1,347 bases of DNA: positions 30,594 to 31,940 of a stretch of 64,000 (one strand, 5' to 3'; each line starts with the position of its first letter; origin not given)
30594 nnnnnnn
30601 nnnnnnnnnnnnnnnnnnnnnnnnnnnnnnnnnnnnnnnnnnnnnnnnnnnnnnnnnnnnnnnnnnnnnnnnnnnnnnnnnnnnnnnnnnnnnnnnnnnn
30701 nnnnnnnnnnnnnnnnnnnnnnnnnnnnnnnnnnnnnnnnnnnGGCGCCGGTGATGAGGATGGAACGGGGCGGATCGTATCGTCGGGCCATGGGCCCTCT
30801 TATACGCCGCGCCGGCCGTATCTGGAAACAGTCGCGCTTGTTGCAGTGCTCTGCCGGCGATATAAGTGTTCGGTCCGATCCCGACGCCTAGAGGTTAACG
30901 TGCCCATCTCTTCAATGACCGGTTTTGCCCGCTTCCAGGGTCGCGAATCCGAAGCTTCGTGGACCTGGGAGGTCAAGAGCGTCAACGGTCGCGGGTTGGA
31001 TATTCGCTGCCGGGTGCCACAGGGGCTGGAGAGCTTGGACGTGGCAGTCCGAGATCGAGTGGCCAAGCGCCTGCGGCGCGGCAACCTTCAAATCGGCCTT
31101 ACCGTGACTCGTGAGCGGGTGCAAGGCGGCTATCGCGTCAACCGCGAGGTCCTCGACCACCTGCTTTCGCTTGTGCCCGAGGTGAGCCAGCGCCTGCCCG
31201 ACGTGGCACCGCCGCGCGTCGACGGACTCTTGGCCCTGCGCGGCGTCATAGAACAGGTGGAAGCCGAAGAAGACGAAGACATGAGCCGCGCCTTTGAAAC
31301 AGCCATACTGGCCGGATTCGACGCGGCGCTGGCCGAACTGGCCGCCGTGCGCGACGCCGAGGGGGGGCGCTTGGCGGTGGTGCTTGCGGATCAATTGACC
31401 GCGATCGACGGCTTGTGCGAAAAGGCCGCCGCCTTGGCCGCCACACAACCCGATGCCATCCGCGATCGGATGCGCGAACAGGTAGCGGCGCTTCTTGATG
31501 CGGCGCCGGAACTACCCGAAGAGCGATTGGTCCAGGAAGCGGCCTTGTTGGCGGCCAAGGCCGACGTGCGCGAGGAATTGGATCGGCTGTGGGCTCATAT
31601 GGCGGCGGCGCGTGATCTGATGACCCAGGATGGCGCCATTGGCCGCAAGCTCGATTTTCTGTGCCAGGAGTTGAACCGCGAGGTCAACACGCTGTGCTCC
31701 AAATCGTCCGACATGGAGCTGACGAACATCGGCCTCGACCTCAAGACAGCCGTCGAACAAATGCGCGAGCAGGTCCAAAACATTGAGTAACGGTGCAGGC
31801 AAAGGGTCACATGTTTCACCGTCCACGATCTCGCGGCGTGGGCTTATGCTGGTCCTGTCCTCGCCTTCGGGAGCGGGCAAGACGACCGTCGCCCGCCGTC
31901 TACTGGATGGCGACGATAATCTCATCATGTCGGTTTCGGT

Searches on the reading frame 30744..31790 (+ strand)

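Call 74: search_protein_families(library=pfam, proteins=[window:30744-31790:+], max_evalue=0.00001)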
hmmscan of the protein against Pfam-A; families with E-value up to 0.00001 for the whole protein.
window:30744-31790:+ (348 aa): 2 families
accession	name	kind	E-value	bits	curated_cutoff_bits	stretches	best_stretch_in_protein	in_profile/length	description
PF08340.16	YicC-like_C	-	1.5e-40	138.5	27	1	232-348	5-120/120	Endoribonuclease YicC-like, C-terminal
PF03755.18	YicC-like_N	-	9.6e-36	123.9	25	1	55-211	1-155/156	Endoribonuclease YicC-like, N-terminal region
